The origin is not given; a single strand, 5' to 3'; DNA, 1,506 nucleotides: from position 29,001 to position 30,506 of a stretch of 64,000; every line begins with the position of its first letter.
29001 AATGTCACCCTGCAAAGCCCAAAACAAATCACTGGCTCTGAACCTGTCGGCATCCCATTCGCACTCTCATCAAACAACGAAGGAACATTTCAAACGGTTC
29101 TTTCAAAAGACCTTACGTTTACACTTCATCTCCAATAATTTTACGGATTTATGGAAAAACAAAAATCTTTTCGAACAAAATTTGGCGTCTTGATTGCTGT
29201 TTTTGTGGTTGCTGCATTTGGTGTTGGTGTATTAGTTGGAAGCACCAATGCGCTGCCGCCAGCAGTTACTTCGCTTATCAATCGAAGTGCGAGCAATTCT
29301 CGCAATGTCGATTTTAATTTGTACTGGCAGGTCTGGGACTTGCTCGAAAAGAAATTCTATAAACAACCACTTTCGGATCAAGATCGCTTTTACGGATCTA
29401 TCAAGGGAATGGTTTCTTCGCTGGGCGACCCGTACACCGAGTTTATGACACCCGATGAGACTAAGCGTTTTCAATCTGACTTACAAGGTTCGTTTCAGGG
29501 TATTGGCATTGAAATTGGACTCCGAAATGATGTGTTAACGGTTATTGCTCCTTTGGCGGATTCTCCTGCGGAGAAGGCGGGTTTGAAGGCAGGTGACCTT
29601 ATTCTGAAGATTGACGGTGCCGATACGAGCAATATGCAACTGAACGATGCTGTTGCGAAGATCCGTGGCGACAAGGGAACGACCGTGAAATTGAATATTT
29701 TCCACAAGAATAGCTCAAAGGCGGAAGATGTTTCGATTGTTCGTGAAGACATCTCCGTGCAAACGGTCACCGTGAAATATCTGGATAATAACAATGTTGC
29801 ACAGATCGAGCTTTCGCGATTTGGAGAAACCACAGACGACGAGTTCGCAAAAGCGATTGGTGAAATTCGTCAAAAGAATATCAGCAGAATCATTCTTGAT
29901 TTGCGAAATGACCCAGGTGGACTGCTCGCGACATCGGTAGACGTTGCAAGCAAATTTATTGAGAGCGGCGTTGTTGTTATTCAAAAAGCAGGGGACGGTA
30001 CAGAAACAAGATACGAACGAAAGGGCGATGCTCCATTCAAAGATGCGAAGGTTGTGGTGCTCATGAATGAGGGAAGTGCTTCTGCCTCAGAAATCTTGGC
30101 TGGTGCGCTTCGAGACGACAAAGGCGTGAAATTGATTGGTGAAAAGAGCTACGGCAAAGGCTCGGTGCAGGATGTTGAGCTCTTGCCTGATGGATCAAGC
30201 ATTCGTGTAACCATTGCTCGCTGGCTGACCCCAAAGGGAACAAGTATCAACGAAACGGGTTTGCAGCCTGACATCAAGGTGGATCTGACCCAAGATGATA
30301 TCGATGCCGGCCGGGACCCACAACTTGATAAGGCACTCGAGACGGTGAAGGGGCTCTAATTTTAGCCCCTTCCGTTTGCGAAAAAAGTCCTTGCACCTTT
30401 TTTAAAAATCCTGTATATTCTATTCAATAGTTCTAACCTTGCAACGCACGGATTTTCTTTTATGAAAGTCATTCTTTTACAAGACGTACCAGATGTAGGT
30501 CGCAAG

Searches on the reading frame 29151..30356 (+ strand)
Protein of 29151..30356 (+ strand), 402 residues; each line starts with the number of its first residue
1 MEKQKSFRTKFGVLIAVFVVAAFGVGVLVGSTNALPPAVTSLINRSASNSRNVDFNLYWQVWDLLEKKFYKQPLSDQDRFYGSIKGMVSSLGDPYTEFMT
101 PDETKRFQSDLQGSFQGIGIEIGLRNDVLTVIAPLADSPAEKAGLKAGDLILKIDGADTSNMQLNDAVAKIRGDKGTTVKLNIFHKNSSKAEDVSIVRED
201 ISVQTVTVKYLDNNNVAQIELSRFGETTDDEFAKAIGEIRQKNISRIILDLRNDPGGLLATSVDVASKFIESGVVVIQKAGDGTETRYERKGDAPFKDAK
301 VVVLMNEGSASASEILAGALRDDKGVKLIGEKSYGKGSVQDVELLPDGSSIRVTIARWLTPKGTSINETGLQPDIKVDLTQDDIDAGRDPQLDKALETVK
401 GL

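Call 32: search_protein_families(library=pfam, proteins=[window:29151-30356:+], max_evalue=0.00001)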
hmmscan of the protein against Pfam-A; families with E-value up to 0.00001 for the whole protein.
window:29151-30356:+ (402 aa): 5 families
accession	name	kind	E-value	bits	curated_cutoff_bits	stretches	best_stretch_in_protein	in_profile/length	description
PF03572.23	Peptidase_S41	-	7.4e-50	169.2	24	1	215-377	1-165/165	Peptidase family S41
PF00595.29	PDZ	-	2.3e-12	47.5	23.2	1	116-183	10-80/81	PDZ domain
PF17820.7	PDZ_6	-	3.5e-12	46.3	27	1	133-181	4-50/54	PDZ domain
PF13180.12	PDZ_2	-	4.8e-10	40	27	1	117-194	2-78/80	PDZ domain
PF22694.1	CtpB_N-like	-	1.1e-06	29.4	27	1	49-100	32-82/85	Activating protease CtpB N-terminal domain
